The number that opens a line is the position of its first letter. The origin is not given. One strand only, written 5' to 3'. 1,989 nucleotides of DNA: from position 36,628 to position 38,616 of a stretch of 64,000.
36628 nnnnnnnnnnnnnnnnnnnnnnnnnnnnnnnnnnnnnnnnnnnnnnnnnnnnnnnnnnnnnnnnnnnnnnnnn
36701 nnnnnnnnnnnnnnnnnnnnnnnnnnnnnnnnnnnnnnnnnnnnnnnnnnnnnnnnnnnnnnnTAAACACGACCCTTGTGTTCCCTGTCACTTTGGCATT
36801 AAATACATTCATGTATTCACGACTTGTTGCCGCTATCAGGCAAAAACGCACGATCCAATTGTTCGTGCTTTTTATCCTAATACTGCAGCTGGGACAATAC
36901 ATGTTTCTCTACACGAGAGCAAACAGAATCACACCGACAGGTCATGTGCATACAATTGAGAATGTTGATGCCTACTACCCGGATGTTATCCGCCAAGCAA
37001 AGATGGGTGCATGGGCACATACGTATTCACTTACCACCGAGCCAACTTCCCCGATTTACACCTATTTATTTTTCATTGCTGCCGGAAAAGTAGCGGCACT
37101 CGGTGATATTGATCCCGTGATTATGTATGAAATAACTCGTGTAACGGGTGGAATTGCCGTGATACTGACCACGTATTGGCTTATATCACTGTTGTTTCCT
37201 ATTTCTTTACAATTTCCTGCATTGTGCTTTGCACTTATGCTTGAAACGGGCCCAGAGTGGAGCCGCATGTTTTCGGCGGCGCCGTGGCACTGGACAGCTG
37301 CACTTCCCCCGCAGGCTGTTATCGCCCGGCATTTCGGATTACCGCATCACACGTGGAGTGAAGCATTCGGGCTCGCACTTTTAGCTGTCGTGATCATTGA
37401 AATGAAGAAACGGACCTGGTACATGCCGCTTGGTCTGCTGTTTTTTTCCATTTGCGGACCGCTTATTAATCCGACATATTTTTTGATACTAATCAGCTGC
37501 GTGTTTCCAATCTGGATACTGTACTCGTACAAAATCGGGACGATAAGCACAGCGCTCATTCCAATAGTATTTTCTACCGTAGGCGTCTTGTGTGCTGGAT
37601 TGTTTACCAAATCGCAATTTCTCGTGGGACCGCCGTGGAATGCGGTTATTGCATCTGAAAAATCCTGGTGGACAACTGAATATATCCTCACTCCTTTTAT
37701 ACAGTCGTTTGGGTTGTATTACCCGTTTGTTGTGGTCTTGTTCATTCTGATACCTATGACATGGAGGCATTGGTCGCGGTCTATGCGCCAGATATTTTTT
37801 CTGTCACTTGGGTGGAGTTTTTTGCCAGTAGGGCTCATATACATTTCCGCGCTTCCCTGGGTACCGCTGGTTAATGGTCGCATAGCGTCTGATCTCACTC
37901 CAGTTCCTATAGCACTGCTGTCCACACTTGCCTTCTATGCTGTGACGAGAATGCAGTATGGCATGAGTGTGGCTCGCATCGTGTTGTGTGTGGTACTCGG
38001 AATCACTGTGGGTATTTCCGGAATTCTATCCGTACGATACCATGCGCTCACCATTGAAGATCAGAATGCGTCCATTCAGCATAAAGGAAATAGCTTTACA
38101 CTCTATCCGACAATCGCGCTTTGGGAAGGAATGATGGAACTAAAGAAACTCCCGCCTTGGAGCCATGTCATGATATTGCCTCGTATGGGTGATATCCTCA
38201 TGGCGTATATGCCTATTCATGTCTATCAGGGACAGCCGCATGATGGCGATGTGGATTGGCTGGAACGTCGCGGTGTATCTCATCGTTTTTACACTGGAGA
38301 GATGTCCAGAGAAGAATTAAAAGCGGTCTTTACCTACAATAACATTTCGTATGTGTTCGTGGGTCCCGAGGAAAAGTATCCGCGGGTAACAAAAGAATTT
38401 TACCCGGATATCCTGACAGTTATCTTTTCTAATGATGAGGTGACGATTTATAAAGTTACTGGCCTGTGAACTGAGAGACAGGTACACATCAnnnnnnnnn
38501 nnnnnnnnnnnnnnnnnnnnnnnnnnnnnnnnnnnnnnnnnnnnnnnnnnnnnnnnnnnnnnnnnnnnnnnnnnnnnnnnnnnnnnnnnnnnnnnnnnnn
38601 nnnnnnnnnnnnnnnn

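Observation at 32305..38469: Translationally coupled Arn/Gtr-like lipid-carrier amino-sugar glycosylation operon built from an unusual parts list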

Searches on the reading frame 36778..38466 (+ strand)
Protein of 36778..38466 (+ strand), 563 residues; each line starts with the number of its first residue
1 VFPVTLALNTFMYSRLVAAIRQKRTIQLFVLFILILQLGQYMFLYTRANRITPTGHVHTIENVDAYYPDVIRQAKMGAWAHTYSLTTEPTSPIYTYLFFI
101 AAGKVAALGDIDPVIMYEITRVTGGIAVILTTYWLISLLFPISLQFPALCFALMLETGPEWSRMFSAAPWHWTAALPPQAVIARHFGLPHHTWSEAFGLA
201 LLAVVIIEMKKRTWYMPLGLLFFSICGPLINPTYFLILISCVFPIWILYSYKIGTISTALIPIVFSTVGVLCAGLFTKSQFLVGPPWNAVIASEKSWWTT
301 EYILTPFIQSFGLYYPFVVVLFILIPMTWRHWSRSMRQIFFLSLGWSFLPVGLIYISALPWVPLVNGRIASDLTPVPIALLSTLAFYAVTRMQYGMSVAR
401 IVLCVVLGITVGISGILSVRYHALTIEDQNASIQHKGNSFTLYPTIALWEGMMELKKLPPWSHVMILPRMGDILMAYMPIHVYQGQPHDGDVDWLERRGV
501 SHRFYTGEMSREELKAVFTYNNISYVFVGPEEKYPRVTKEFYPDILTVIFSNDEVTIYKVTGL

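Call 3: search_protein_families(library=pfam, proteins=[window:36778-38466:+], max_evalue=0.01)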
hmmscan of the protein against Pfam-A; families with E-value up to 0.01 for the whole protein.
window:36778-38466:+ (563 aa): 0 families

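Call 4: search_protein_families(library=ncbifam, proteins=[window:36778-38466:+], max_evalue=0.01)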
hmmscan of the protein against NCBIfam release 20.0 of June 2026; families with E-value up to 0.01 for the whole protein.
window:36778-38466:+ (563 aa): 0 families

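Call 14: find_homologous_proteins(query=window:36778-38466:+)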
Query window:36778-38466:+ (563 aa): 26 proteins with E <= 0.001 among 8000 candidates.
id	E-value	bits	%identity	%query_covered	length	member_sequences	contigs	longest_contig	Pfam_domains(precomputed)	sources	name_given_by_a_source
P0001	0.0e+0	1259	100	98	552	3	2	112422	-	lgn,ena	-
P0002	0.0e+0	1042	80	98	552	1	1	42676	-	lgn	-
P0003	6.2e-267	905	71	98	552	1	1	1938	-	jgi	jgi:hypothetical protein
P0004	4.3e-226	770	63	95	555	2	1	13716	-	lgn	-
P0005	4.1e-213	727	58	96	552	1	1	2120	-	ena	-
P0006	2.1e-209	715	58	96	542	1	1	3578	-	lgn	-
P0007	6.2e-207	707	57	95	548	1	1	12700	-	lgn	-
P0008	1.7e-185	636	54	95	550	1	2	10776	-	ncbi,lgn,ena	-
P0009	2.8e-180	619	52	95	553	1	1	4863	-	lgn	-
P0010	1.7e-175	603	50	98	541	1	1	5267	-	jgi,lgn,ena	jgi:hypothetical protein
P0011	3.8e-173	595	50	97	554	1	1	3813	-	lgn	-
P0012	1.5e-171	590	49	98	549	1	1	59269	-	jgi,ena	-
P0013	5.4e-169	582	48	95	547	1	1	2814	-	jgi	-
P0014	5.8e-166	572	49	96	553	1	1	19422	-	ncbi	-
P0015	2.3e-155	537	47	96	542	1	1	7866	-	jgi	jgi:hypothetical protein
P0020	4.1e-136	473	43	97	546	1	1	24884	-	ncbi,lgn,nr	ncbi:hypothetical protein HY947_05675 [Candidatus Gottesmanbacteria bacterium]|nr:hypothetical prote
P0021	8.2e-136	472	44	96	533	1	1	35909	-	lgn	-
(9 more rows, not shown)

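Call 17: find_encoding_contigs(protein=P0001, flank=10000, max_places=3)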
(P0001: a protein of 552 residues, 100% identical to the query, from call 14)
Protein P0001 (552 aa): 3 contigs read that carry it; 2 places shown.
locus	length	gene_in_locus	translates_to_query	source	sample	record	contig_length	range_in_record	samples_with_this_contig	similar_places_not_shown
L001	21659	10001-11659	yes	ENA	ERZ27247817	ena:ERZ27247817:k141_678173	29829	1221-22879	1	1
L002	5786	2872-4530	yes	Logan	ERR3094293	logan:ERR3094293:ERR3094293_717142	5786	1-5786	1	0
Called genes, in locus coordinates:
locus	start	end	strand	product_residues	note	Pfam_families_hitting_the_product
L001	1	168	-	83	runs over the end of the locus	-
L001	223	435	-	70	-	-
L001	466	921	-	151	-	PF02325:CCB3_YggT (weak)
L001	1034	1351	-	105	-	-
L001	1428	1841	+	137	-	-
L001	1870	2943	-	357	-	PF03193:RsgA_GTPase, PF00005:ABC_tran (faint), PF01926:MMR_HSR1 (weak)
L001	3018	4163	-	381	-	-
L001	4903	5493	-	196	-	PF01209:Ubie_methyltran (weak), PF03141:Methyltransf_29 (weak), PF13489:Methyltransf_23, PF07021:MetW, PF13847:Methyltransf_31, PF08241:Methyltransf_11, PF08242:Methyltransf_12, PF13649:Methyltransf_25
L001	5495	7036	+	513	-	PF09852:DUF2079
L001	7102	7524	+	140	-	-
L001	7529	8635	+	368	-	PF01041:DegT_DnrJ_EryC1, PF00155:Aminotran_1_2 (weak), PF00266:Aminotran_5 (weak), PF01212:Beta_elim_lyase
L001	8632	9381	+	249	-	PF00535:Glycos_transf_2, PF13641:Glyco_tranf_2_3 (weak)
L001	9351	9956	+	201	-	PF00583:Acetyltransf_1, PF08445:FR47 (weak), PF13508:Acetyltransf_7, PF13673:Acetyltransf_10 (weak)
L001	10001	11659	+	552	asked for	-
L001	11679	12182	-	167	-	PF08211:dCMP_cyt_deam_2, PF00383:dCMP_cyt_deam_1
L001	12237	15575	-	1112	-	PF00873:ACR_tran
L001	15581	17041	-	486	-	PF25919:BSH_CusB (faint), PF00364:Biotin_lipoyl (faint), PF25984:BSH_YknX (faint)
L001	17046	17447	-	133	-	PF01047:MarR (weak), PF12802:MarR_2 (faint)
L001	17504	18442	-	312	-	-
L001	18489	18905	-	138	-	PF00293:NUDIX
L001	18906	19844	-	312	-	PF00316:FBPase, PF18913:FBPase_C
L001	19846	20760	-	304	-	PF01791:DeoC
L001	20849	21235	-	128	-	PF00520:Ion_trans (weak), PF07885:Ion_trans_2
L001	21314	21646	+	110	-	PF18920:DUF5671 (faint)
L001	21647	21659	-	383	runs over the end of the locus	PF00534:Glycos_transf_1, PF13692:Glyco_trans_1_4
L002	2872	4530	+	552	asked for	-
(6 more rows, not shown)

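Call 18: find_related_loci(query=A1, collection=genome_contigs, flank=10000)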
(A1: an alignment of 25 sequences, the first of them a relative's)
Query A1 (552 aa) in genome_contigs; peptide patterns used: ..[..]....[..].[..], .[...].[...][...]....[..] (x = any residue, [..] = any of these).
76 stretches matched a pattern; 5 encode a relative of the query (tblastn E <= 1e-3); 5 distinct loci.
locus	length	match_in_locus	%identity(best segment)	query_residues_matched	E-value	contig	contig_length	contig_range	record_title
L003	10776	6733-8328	54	20-552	0e+0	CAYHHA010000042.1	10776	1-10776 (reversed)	MAG TPA_asm: uncultured Gammaproteobacteria bacterium isolate ERP119702_co3_129 genome assembly, contig: NODE_4708_lengt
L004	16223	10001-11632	48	5-549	2e-171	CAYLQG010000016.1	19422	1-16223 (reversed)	MAG TPA_asm: uncultured Gammaproteobacteria bacterium isolate binchicken_co54_478 genome assembly, contig: NODE_4959_len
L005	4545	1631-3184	50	30-546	1e-175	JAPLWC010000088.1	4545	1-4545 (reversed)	MAG: Candidatus Gottesmanbacteria bacterium isolate LacPavin_0920_SED3_MAG_47_8 LacPavin_0920_SED3_scaffold_2770130, who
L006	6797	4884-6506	44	8-549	3e-148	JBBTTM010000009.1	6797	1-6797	MAG: Patescibacteria group bacterium isolate H52-bin113_1 H52_bin113_1_000000000009, whole genome shotgun sequence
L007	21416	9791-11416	43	6-549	1e-142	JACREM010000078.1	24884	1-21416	MAG: Candidatus Gottesmanbacteria bacterium isolate NC_groundwater_1699_Pr3_B-0.1um_43_117 SR-2_scaffold_141_3080077, wh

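Call 19: find_related_loci(query=A1, collection=metagenome_contigs, flank=10000)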
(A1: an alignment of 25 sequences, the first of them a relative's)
Query A1 (552 aa) in metagenome_contigs; peptide patterns used: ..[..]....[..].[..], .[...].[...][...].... (x = any residue, [..] = any of these).
110 stretches matched a pattern; 5 encode a relative of the query (tblastn E <= 1e-3); 5 distinct loci.
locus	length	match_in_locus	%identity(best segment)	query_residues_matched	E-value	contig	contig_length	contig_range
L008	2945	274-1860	54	20-549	0e+0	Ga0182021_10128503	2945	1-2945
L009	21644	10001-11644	51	2-552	0e+0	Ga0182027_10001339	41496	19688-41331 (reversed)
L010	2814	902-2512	48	13-549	0e+0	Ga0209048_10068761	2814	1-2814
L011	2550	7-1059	40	198-549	3e-88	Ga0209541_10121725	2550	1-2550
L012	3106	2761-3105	52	17-130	1e-33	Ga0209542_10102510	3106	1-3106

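Call 21: find_encoding_contigs(protein=P0002, flank=10000, max_places=1)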
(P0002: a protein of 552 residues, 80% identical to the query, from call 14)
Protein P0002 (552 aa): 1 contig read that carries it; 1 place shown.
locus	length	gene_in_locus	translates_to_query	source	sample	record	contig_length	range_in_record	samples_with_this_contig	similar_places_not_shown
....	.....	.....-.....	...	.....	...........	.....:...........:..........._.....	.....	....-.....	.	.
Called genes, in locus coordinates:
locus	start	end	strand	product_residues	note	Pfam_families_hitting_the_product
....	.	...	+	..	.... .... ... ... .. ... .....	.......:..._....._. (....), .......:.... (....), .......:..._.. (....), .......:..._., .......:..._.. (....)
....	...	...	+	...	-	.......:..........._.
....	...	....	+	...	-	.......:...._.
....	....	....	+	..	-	-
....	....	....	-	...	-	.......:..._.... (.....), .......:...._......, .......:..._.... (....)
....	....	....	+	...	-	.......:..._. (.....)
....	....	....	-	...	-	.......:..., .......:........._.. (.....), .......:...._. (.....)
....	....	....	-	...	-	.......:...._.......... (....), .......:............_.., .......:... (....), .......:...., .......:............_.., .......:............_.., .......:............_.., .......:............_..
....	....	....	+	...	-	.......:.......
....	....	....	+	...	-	-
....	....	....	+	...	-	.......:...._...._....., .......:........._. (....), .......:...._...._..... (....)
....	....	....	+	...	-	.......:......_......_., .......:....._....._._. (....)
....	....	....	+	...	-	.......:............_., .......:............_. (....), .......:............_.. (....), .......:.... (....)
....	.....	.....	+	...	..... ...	-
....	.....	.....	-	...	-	-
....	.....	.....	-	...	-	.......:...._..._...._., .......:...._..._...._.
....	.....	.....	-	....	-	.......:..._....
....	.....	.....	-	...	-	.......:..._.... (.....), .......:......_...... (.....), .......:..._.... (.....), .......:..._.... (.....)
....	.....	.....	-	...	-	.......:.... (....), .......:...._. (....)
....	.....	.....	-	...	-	-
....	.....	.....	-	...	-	-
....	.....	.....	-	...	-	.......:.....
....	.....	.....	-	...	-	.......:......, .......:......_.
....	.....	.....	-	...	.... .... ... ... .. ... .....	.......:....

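Call 22: find_encoding_contigs(protein=P0012, flank=10000, max_places=1)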
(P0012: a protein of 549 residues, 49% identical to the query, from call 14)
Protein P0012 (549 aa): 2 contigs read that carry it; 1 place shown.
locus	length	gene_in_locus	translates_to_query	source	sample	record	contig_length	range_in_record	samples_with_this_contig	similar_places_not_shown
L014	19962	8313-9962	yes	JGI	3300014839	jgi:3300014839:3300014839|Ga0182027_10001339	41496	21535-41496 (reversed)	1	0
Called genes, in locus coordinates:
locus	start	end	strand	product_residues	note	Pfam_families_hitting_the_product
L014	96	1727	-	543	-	-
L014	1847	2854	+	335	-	PF01408:GFO_IDH_MocA, PF02894:GFO_IDH_MocA_C, PF22725:GFO_IDH_MocA_C3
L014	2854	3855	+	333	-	PF04321:RmlD_sub_bind, PF05368:NmrA, PF01073:3Beta_HSD, PF01370:Epimerase, PF02719:Polysacc_synt_2, PF13460:NAD_binding_10, PF16363:GDP_Man_Dehyd, PF07993:NAD_binding_4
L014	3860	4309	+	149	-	PF25084:LbH_EIF2B (faint), PF25087:GMPPB_C (faint), PF14602:Hexapep_2, PF00132:Hexapep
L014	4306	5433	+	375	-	PF01041:DegT_DnrJ_EryC1, PF00155:Aminotran_1_2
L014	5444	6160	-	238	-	PF00535:Glycos_transf_2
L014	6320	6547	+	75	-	-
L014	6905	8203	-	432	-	PF13231:PMT_2 (weak)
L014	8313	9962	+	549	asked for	-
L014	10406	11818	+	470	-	-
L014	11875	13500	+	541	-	-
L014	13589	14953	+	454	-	-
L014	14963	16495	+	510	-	PF13231:PMT_2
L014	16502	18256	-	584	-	-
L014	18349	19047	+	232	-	-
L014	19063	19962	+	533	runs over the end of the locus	-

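Call 23: find_encoding_contigs(protein=P0021, flank=10000, max_places=1)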
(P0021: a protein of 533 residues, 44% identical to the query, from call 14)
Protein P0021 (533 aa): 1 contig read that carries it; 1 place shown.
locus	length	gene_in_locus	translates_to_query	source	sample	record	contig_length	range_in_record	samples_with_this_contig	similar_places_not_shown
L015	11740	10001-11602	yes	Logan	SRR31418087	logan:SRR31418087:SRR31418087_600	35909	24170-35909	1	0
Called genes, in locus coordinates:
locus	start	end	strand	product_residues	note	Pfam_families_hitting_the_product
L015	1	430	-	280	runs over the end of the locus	PF13638:PIN_4 (weak)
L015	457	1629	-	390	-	PF20706:GT4-conflict (faint), PF13439:Glyco_transf_4, PF13579:Glyco_trans_4_4, PF00534:Glycos_transf_1, PF13692:Glyco_trans_1_4, PF13524:Glyco_trans_1_2 (weak)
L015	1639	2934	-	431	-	PF18073:Zn_ribbon_LapB, PF13481:AAA_25, PF03796:DnaB_C (faint), PF06745:ATPase, PF23442:DUF7125 (weak), PF13541:ChlI (weak), PF05362:Lon_C (faint)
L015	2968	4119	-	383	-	PF23459:S1_RRP5 (faint), PF21710:Spt6_S1 (faint), PF00575:S1, PF24685:OB_RRP5_4th (faint), PF00575:S1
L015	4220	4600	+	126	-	PF00903:Glyoxalase, PF18029:Glyoxalase_6 (weak)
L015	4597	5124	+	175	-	PF01965:DJ-1_PfpI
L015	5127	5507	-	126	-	PF07883:Cupin_2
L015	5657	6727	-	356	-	PF01757:Acyl_transf_3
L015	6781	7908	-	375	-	PF00155:Aminotran_1_2, PF01041:DegT_DnrJ_EryC1, PF01212:Beta_elim_lyase (weak)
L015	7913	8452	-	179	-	PF00132:Hexapep (faint), PF14602:Hexapep_2 (faint)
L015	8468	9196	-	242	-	PF00535:Glycos_transf_2, PF13641:Glyco_tranf_2_3 (weak)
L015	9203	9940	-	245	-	PF13489:Methyltransf_23, PF13649:Methyltransf_25, PF13847:Methyltransf_31 (weak), PF08241:Methyltransf_11, PF08242:Methyltransf_12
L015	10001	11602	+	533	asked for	-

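Call 25: predict_structure(alignment_id=A1)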
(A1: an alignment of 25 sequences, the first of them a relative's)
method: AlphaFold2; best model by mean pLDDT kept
length: 552 residues; sequences in the alignment: 25
mean_pLDDT: 91.5   pTM: 0.90
mean pLDDT of the five models: 91.5, 90.4, 90.2, 90.1, 90.0
residues with pLDDT >= 90: 412; 70-90: 126; 50-70: 14; < 50: 0
segments of 3 or more residues with pLDDT < 50: none
pLDDT, mean of each block of 10 residues (from residue 1): 60 91 96 93 92 90 96 90 94 97 96 97 97 95 92 88 85 91 97 95 92 95 94 97 94 96 92 87 83 90 96 96 96 95 88 81 92 97 92 95 94 92 79 95 95 93 93 79 86 92 93 94 84 94 95 73
secondary structure, 60 per line:
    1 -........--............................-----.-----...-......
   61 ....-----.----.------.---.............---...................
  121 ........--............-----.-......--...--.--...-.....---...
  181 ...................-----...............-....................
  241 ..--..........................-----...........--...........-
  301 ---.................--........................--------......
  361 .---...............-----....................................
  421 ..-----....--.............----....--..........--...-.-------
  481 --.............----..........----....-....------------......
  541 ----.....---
elements in order: H2-9 H12-39 H55-64 H86-98 H102-128 H131-142 H150-155 H170-174 H178-199 H205-219 H221-242 H245-270 H276-286 H289-299 H304-320 H323-346 H355-361 H365-379 H385-422 H428-431 H435-446 E451-454 H457-466 E469-471 H483-495 H500-509 E514-517 H519-522 E535-540 E545-549

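Call 29: find_encoding_contigs(protein=P0020, flank=10000, max_places=1)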
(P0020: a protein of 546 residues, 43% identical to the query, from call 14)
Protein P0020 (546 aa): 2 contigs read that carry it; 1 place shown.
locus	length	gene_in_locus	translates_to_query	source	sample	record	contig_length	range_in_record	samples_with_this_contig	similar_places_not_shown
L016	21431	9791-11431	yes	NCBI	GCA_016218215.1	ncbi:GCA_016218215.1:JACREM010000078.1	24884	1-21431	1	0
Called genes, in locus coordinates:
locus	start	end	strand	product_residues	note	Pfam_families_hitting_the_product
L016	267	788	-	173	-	-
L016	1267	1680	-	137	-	PF01850:PIN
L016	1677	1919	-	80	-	PF04014:MazE_antitoxin (weak)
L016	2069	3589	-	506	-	PF02812:ELFV_dehydrog_N, PF00208:ELFV_dehydrog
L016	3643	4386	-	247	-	PF00970:FAD_binding_6, PF08030:NAD_binding_6 (faint), PF00175:NAD_binding_1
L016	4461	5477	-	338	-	PF00890:FAD_binding_2 (faint), PF07992:Pyr_redox_2, PF13738:Pyr_redox_3, PF00070:Pyr_redox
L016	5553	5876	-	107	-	PF00085:Thioredoxin, PF08534:Redoxin (faint), PF13098:Thioredoxin_2, PF13905:Thioredoxin_8 (faint)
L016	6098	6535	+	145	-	PF05014:Nuc_deoxyrib_tr (weak)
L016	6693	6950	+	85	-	-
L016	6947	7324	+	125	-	PF01850:PIN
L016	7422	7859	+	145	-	PF07884:VKOR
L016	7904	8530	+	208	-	PF13462:Thioredoxin_4, PF01323:DSBA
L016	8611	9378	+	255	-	PF00106:adh_short, PF08659:KR, PF23441:SDR (weak), PF13561:adh_short_C2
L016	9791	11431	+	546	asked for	-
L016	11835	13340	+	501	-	PF07719:TPR_2 (faint), PF13374:TPR_10 (faint), PF13424:TPR_12 (faint), PF13181:TPR_8 (faint), PF00515:TPR_1 (weak)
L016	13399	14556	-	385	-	PF13173:AAA_14, PF13635:DUF4143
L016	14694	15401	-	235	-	PF02517:Rce1-like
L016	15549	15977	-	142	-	PF01850:PIN (weak)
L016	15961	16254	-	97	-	-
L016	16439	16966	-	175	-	-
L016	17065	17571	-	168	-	-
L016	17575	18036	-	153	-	-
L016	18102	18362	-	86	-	-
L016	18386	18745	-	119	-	PF05635:23S_rRNA_IVP, PF22296:bAvd (weak)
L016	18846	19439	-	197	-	PF01195:Pept_tRNA_hydro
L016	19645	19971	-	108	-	PF09685:MamF_MmsF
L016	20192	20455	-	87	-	PF12441:CopG_antitoxin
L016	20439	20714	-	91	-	PF04365:BrnT_toxin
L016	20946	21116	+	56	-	-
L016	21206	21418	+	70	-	-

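Call 30: find_encoding_contigs(protein=P0014, flank=10000, max_places=1)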
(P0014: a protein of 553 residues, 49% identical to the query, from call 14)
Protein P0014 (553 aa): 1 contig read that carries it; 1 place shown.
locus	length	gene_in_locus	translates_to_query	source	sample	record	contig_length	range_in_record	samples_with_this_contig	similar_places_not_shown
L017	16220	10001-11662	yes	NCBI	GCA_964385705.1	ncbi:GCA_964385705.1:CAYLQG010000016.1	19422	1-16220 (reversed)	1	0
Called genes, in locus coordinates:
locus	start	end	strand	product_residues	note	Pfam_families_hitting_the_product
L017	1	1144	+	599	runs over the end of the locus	PF02543:Carbam_trans_N, PF00814:TsaD (faint), PF16861:Carbam_trans_C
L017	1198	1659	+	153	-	PF07963:N_methyl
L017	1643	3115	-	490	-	PF13231:PMT_2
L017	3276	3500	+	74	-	-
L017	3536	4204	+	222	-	-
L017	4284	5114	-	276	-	PF01209:Ubie_methyltran, PF00891:Methyltransf_2 (weak), PF13489:Methyltransf_23, PF08241:Methyltransf_11, PF08242:Methyltransf_12, PF13649:Methyltransf_25, PF13847:Methyltransf_31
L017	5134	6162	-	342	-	PF00152:tRNA-synt_2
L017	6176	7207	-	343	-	-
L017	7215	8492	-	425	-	PF00587:tRNA-synt_2b, PF03129:HGTP_anticodon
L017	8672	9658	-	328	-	PF02016:Peptidase_S66, PF17676:Peptidase_S66C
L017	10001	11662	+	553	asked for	-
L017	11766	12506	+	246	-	PF01182:Glucosamine_iso (weak)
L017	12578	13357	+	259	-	PF00106:adh_short, PF08659:KR (weak), PF13561:adh_short_C2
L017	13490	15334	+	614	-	PF00664:ABC_membrane, PF00005:ABC_tran, PF02463:SMC_N (weak)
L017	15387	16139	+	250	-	-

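Call 31: find_encoding_contigs(protein=P0008, flank=10000, max_places=1)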
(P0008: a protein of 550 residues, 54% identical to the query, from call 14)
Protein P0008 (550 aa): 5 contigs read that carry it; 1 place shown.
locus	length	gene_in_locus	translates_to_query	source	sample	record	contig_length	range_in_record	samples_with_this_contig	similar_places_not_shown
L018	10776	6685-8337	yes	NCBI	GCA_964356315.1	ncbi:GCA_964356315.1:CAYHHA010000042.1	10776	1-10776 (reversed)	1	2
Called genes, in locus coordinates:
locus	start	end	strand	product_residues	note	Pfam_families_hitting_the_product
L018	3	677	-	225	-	?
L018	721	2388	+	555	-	-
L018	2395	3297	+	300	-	PF01370:Epimerase, PF02719:Polysacc_synt_2 (faint), PF04321:RmlD_sub_bind, PF01073:3Beta_HSD (weak), PF07993:NAD_binding_4 (weak)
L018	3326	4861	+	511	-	-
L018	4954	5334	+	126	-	-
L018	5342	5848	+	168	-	-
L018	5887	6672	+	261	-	PF00483:NTP_transferase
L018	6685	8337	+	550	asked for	-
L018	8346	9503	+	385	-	PF00155:Aminotran_1_2 (weak), PF01041:DegT_DnrJ_EryC1, PF00266:Aminotran_5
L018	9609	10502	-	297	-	PF03050:DDE_Tnp_IS66 (weak)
